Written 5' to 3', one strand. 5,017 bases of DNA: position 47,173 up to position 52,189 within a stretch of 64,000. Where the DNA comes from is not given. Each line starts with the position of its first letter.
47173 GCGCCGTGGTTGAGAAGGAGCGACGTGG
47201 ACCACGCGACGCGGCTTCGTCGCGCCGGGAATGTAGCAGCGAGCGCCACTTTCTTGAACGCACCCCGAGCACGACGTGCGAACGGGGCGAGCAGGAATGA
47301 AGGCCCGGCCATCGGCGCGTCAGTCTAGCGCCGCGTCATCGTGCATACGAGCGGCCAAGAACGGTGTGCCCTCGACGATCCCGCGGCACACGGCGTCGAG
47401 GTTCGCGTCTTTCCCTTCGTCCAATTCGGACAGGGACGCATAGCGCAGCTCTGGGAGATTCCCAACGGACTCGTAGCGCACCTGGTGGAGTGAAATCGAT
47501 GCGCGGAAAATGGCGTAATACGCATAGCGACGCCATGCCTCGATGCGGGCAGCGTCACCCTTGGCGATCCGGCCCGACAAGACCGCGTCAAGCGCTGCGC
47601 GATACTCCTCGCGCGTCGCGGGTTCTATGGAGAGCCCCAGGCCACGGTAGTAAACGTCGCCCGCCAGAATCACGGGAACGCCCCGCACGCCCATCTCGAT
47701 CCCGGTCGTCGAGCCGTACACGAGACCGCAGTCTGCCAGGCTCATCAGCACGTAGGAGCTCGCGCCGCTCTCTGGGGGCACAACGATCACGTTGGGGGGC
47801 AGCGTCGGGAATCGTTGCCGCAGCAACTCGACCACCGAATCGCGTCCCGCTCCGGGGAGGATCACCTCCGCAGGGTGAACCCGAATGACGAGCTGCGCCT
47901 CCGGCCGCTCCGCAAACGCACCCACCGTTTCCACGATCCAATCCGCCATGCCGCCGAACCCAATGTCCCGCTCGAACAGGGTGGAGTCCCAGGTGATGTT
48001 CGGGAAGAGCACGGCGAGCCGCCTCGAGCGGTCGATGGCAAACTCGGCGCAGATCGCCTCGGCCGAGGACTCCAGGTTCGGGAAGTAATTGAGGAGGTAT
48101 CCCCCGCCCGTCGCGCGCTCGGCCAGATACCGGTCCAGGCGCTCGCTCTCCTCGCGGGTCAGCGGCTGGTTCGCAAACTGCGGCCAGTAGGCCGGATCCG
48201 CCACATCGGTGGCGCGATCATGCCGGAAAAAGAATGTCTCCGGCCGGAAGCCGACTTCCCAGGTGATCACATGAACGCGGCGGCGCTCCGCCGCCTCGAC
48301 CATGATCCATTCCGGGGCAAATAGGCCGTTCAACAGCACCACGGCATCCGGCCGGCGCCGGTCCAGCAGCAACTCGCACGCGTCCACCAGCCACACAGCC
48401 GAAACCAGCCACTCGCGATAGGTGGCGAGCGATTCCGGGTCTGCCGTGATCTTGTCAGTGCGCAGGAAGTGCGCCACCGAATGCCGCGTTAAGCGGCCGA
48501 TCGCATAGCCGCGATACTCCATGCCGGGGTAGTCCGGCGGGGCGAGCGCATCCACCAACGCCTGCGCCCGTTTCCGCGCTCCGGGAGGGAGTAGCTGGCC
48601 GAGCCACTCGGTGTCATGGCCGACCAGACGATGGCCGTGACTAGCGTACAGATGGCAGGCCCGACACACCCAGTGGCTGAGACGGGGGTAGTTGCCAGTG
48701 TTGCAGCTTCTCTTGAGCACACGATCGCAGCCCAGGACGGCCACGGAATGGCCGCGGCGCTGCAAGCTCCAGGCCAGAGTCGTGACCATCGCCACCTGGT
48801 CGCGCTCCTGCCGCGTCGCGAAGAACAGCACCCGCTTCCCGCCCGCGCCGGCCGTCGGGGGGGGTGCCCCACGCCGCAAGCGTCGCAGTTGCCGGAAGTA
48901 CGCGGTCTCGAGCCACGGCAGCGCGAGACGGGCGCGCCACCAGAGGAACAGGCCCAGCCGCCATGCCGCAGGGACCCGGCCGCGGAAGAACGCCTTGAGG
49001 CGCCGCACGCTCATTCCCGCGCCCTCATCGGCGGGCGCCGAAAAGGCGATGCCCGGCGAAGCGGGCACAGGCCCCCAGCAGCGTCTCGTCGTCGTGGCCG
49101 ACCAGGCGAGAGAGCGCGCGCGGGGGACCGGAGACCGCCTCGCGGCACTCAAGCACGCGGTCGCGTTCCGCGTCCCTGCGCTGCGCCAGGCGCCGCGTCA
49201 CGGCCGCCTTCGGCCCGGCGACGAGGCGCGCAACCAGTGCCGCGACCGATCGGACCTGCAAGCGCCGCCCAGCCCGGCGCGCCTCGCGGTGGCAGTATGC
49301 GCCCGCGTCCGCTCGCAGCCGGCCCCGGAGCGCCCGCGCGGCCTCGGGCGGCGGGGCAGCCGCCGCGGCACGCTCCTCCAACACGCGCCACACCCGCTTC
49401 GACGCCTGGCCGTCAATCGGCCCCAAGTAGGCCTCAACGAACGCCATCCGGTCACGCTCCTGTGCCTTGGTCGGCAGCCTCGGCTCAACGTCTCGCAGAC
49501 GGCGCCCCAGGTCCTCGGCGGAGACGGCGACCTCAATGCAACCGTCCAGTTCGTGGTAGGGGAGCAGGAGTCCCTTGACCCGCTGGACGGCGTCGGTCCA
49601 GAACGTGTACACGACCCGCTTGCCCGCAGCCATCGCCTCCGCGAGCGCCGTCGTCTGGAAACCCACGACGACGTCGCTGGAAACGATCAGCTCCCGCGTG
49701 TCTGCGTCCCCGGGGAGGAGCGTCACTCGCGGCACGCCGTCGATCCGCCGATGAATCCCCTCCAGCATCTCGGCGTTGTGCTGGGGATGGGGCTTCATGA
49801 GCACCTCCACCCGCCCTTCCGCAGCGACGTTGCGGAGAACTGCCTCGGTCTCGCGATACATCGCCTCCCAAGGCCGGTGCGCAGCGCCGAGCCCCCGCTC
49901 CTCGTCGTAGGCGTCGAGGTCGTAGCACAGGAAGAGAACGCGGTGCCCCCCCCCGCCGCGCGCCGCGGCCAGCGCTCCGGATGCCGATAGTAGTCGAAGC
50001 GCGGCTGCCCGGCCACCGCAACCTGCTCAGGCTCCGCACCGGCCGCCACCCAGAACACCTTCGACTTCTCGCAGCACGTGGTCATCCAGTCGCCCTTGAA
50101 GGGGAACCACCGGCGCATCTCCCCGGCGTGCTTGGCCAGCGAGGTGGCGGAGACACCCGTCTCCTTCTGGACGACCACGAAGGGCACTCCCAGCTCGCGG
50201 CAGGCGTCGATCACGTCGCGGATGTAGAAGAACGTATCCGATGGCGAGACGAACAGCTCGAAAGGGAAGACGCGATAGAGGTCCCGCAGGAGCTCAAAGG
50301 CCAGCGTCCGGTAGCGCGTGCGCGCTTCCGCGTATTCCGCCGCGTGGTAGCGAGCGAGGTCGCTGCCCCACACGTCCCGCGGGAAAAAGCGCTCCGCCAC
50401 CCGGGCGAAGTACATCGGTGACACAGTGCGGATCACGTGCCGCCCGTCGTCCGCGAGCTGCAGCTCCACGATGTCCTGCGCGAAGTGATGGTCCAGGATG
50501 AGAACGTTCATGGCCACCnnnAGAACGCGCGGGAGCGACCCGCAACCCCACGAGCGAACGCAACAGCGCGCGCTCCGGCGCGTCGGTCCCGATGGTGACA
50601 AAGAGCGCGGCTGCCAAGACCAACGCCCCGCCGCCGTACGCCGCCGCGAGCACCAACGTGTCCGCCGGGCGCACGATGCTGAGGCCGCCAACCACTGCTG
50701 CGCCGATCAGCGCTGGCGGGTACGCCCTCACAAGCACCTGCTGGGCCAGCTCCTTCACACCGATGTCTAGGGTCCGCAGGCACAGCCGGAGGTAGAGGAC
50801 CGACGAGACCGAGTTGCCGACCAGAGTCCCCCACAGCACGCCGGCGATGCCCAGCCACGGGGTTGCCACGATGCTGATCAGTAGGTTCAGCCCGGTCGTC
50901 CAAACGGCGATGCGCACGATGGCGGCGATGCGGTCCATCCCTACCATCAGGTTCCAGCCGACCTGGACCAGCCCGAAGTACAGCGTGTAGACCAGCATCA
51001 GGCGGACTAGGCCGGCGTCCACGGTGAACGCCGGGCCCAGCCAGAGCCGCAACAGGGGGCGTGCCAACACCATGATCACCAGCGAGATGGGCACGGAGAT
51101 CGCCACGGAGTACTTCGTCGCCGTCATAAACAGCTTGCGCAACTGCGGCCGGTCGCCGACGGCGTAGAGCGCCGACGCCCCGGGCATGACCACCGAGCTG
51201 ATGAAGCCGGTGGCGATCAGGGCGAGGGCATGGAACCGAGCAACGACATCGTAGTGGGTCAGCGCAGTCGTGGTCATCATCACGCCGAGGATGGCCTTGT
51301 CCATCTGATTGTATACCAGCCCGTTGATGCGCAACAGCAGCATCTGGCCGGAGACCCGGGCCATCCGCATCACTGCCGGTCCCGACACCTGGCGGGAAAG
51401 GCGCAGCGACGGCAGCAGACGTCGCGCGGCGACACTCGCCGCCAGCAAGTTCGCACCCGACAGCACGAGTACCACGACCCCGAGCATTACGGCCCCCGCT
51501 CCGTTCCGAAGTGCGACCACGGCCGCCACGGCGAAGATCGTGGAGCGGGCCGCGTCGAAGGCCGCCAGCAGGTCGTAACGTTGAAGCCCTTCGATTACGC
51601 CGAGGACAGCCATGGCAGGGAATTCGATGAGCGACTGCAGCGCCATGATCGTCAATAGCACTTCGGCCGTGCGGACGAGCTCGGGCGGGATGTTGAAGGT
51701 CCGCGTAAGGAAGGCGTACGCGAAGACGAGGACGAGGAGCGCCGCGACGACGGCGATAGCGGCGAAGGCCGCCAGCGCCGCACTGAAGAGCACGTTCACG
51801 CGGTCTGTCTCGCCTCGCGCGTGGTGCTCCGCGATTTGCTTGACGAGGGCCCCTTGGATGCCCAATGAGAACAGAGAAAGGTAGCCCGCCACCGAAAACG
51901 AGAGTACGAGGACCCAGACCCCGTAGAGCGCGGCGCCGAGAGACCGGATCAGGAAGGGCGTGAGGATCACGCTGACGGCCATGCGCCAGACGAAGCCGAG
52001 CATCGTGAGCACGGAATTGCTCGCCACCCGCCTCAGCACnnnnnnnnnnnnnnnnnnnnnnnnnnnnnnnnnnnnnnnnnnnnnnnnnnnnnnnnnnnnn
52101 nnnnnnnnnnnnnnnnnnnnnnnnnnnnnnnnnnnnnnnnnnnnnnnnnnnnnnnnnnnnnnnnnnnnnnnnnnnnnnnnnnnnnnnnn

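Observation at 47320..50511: Tandem KpsS/KpsC-like enzymes without an ABC (KpsMT) transporter, next to Wzx/Wzy genes and near the nonulosonate locus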

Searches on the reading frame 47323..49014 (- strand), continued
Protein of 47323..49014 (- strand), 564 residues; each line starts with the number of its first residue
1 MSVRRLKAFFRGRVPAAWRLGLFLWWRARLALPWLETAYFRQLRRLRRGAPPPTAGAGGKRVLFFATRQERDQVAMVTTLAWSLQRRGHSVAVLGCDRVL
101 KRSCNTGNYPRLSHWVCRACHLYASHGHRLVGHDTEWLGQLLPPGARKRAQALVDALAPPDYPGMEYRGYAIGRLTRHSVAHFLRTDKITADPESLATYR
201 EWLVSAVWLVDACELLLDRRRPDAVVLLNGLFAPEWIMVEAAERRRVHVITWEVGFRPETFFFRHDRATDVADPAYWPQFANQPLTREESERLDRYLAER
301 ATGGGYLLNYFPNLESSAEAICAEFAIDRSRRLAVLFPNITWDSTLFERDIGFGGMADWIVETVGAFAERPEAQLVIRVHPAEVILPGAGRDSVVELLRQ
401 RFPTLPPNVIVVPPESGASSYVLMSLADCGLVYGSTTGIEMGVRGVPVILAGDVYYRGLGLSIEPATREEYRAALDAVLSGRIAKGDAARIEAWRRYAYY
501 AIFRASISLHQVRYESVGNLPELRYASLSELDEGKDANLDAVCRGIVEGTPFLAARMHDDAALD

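Call 85: find_encoding_contigs(protein=P0030, flank=10000, max_places=1)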
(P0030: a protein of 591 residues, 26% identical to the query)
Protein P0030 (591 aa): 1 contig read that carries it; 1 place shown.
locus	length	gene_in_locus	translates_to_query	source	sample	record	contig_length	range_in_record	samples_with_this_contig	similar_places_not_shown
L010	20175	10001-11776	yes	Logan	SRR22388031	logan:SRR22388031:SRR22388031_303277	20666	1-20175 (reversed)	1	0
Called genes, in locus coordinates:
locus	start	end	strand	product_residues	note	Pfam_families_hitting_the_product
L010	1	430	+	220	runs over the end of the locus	PF00535:Glycos_transf_2, PF10111:Glyco_tranf_2_2 (weak), PF13641:Glyco_tranf_2_3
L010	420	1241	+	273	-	PF13578:Methyltransf_24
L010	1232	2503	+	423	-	-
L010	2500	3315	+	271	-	PF13489:Methyltransf_23, PF13847:Methyltransf_31 (weak), PF08241:Methyltransf_11, PF08242:Methyltransf_12, PF13649:Methyltransf_25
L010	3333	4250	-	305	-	PF07021:MetW (weak), PF13489:Methyltransf_23, PF13649:Methyltransf_25, PF13847:Methyltransf_31, PF08241:Methyltransf_11, PF08242:Methyltransf_12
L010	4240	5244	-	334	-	PF00535:Glycos_transf_2, PF10111:Glyco_tranf_2_2, PF13641:Glyco_tranf_2_3 (weak)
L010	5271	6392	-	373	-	PF00534:Glycos_transf_1, PF13692:Glyco_trans_1_4, PF13524:Glyco_trans_1_2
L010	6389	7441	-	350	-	PF13692:Glyco_trans_1_4, PF00534:Glycos_transf_1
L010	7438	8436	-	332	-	PF13439:Glyco_transf_4 (weak), PF00534:Glycos_transf_1, PF13692:Glyco_trans_1_4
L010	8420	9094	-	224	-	PF13489:Methyltransf_23, PF08241:Methyltransf_11, PF08242:Methyltransf_12, PF13649:Methyltransf_25, PF13847:Methyltransf_31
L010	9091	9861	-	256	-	PF01522:Polysacc_deac_1 (weak)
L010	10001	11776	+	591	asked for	-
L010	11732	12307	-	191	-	PF13302:Acetyltransf_3, PF00583:Acetyltransf_1 (weak)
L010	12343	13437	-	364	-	-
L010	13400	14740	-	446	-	PF01041:DegT_DnrJ_EryC1, PF01212:Beta_elim_lyase (weak)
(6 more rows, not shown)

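Call 86: find_encoding_contigs(protein=P0031, flank=10000, max_places=1)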
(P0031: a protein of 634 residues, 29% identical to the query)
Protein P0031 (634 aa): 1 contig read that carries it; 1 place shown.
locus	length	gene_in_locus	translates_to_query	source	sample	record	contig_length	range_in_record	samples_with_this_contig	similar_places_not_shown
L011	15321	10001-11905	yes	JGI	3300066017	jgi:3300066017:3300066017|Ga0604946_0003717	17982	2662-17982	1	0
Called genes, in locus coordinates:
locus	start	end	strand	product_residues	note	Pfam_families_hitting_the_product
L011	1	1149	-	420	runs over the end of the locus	PF00764:Arginosuc_synth, PF20979:Arginosuc_syn_C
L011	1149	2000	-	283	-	-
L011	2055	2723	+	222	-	-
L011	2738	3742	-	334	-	PF01073:3Beta_HSD, PF01370:Epimerase, PF02719:Polysacc_synt_2, PF04321:RmlD_sub_bind, PF05368:NmrA, PF07993:NAD_binding_4 (faint), PF16363:GDP_Man_Dehyd, PF13460:NAD_binding_10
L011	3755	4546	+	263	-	PF02348:CTP_transf_3, PF12804:NTP_transf_3 (weak)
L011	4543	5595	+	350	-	PF04101:Glyco_tran_28_C (faint)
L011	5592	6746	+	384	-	PF01041:DegT_DnrJ_EryC1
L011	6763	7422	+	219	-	PF13489:Methyltransf_23, PF01209:Ubie_methyltran, PF03848:TehB, PF13847:Methyltransf_31, PF08241:Methyltransf_11, PF08242:Methyltransf_12, PF13649:Methyltransf_25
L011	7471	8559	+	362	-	PF03102:NeuB, PF08666:SAF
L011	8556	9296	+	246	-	PF08889:WbqC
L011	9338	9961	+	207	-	PF08242:Methyltransf_12 (weak)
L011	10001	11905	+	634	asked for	-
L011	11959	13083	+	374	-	PF13489:Methyltransf_23, PF13649:Methyltransf_25, PF13847:Methyltransf_31, PF08241:Methyltransf_11, PF08242:Methyltransf_12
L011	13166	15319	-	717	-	?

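Call 87: find_encoding_contigs(protein=P0028, flank=10000, max_places=1)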
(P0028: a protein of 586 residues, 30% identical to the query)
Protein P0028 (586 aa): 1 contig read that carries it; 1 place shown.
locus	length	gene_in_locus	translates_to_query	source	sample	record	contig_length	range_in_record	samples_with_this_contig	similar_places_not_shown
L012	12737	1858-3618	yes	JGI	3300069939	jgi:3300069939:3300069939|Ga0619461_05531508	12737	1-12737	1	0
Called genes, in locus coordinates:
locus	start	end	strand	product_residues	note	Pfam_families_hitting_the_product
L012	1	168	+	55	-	?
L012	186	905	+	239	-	PF02348:CTP_transf_3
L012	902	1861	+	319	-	PF00389:2-Hacid_dh, PF02826:2-Hacid_dh_C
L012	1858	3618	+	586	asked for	-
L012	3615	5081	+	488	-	-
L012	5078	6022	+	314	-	PF00535:Glycos_transf_2, PF13641:Glyco_tranf_2_3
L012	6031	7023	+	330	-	PF00535:Glycos_transf_2, PF10111:Glyco_tranf_2_2 (weak), PF13641:Glyco_tranf_2_3 (weak)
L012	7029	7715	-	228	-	PF25087:GMPPB_C (faint), PF25084:LbH_EIF2B (weak), PF00132:Hexapep, PF14602:Hexapep_2 (weak)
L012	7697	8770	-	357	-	PF04007:DUF354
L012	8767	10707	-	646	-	PF13522:GATase_6, PF13537:GATase_7, PF00733:Asn_synthase, PF06508:QueC (weak), PF24167:DUF7411 (weak)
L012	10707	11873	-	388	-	-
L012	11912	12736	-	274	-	?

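Call 98: search_dna_similar(query=window:47323-49014:-, collection=plasmids, mode=protein, max_evalue=0.001, max_rows=15)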
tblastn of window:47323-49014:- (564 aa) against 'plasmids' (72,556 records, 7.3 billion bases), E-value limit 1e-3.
Records with a match: 3; places in all: 3; records where one place covers at least 80% of the query: 2.
Best place of each record, by identity: <60% 3.
By first word of the organism name: Azospirillum 1; Legionella 1; Tritonibacter 1.
By predicted mobility (MOB-suite, as given by PLSDB): non-mobilizable 3.
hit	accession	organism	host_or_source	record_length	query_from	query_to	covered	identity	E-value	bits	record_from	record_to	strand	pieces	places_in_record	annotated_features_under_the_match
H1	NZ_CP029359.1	Azospirillum thermophilum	cell culture,hot spring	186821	73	549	85%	28.1%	3e-30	134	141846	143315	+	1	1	hypothetical protein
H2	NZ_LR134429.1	Legionella adelaidensis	environmental,Cooling tower water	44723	87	559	84%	23.7%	2e-32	140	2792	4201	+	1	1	hypothetical protein (x2)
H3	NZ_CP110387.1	Tritonibacter mobilis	-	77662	329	510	32%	25.1%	1e-4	53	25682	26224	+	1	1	hypothetical protein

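Call 99: get_annotated_region(hit=H1, flank=9000)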
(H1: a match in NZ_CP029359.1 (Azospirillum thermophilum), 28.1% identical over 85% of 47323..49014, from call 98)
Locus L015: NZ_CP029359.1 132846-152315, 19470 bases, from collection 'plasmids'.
description: Azospirillum thermophilum strain CFH 70021 plasmid unnamed4
organism: Azospirillum thermophilum (NCBI taxid 2202148)
taxonomy: Bacteria; Pseudomonadota; Alphaproteobacteria; Rhodospirillales; Azospirillaceae; Azospirillum; Azospirillum thermophilum
host: -; source: cell culture,hot spring; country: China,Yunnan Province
typing (MOB-suite, as given by PLSDB): non-mobilizable
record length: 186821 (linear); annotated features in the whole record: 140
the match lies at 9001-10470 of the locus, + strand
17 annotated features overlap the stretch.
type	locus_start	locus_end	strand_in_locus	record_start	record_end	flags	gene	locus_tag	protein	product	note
CDS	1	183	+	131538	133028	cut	-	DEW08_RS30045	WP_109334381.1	surface carbohydrate biosynthesis protein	GO:0000271 - polysaccharide biosynthetic process [Evidence IEA]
CDS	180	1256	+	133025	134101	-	neuB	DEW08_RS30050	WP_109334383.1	N-acetylneuraminate synthase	GO:0016051 - carbohydrate biosynthetic process [Evidence IEA]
CDS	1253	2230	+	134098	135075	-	-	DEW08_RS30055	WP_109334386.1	imidazole glycerol phosphate synthase cyclase subunit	-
CDS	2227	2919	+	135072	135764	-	hisH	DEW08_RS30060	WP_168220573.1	imidazole glycerol phosphate synthase subunit HisH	GO:0000105 - histidine biosynthetic process [Evidence IEA]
CDS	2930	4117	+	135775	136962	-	-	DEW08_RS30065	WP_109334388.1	N-acetyl sugar amidotransferase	-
CDS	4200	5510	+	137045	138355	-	-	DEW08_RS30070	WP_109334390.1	tetratricopeptide repeat protein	-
CDS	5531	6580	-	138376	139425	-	-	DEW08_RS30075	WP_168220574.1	class I SAM-dependent methyltransferase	GO:0032259 - methylation [Evidence IEA]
CDS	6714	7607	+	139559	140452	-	-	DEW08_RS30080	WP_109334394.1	hemolytic protein HlpA-like protein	-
CDS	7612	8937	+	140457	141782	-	-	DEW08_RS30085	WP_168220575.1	glycosyltransferase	-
CDS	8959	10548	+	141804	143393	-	-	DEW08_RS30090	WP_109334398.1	hypothetical protein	-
CDS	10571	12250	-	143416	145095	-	-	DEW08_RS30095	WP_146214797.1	glycosyltransferase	-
CDS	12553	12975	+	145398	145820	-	-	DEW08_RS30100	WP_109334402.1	hypothetical protein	-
CDS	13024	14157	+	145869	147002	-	-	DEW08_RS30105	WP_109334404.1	glycosyltransferase family 61 protein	GO:0006486 - protein glycosylation [Evidence IEA]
CDS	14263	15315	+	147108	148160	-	-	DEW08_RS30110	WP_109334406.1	AAA family ATPase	-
CDS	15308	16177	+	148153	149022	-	-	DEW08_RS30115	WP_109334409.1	ParB/RepB/Spo0J family partition protein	GO:0007059 - chromosome segregation [Evidence IEA]; GO:0000910 - cytokinesis [Evidence IEA]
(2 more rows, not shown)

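Call 100: get_annotated_region(hit=H2, flank=9000)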
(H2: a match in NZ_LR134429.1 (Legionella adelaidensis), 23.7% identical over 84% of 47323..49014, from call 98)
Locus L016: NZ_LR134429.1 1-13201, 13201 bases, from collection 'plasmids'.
description: Legionella adelaidensis strain NCTC12735 plasmid 20, complete sequence
organism: Legionella adelaidensis (NCBI taxid 45056)
taxonomy: Bacteria; Pseudomonadota; Gammaproteobacteria; Legionellales; Legionellaceae; Legionella; Legionella adelaidensis
host: -; source: environmental,Cooling tower water; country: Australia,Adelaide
typing (MOB-suite, as given by PLSDB): non-mobilizable
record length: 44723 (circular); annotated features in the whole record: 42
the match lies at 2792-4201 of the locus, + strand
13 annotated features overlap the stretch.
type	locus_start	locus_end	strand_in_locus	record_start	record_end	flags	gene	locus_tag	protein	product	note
CDS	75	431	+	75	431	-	-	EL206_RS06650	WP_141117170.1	hypothetical protein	-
CDS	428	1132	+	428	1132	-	-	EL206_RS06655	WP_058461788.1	acylneuraminate cytidylyltransferase family protein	-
CDS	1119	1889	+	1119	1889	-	-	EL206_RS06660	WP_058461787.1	oxidoreductase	-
CDS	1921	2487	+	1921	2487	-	-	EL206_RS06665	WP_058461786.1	acyltransferase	-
CDS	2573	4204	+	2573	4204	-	-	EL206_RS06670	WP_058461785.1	hypothetical protein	-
CDS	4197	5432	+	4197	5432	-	-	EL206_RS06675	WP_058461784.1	hypothetical protein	-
CDS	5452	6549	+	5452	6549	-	-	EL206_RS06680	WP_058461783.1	hypothetical protein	-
CDS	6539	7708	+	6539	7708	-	-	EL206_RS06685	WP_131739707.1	phosphotransferase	-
CDS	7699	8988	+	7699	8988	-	-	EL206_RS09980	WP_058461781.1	hypothetical protein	-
CDS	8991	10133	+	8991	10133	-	-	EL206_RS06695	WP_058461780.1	glycosyltransferase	-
CDS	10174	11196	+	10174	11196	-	-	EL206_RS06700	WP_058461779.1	NAD-dependent epimerase/dehydratase family protein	-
CDS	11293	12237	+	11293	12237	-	-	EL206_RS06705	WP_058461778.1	Wzz/FepE/Etk N-terminal domain-containing protein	GO:0009103 - lipopolysaccharide biosynthetic process [Evidence IEA]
CDS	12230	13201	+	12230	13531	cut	-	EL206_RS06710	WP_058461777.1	O-antigen ligase family protein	-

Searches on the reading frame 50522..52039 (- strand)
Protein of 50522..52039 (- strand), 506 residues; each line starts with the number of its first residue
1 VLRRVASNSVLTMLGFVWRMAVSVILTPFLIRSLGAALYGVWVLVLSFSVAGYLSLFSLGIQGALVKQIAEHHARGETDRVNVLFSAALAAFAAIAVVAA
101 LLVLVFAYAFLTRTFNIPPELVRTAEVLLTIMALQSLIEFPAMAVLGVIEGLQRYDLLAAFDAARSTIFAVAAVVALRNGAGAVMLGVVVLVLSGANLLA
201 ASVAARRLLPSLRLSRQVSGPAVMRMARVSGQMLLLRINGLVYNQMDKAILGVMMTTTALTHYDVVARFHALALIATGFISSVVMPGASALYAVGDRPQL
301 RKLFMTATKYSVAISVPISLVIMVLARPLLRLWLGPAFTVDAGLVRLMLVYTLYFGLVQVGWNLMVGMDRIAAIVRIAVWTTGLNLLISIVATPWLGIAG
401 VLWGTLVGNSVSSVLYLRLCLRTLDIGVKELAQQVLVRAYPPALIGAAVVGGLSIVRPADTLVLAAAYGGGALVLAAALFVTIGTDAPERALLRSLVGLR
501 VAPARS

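Call 10: search_protein_families(library=pfam, proteins=[window:50522-52039:-], max_evalue=0.01)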
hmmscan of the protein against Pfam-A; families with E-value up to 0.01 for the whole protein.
window:50522-52039:- (506 aa): 3 families
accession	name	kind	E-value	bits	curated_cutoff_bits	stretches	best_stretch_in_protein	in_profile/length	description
PF13440.11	Polysacc_synt_3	-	8.2e-10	38.8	23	1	32-338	4-288/293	Polysaccharide biosynthesis protein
PF01554.23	MatE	-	5.2e-06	26.7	24.9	1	45-160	32-146/161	MatE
PF03023.19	MurJ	-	0.0014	17.7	27.4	0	183-456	156-436/451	Lipid II flippase MurJ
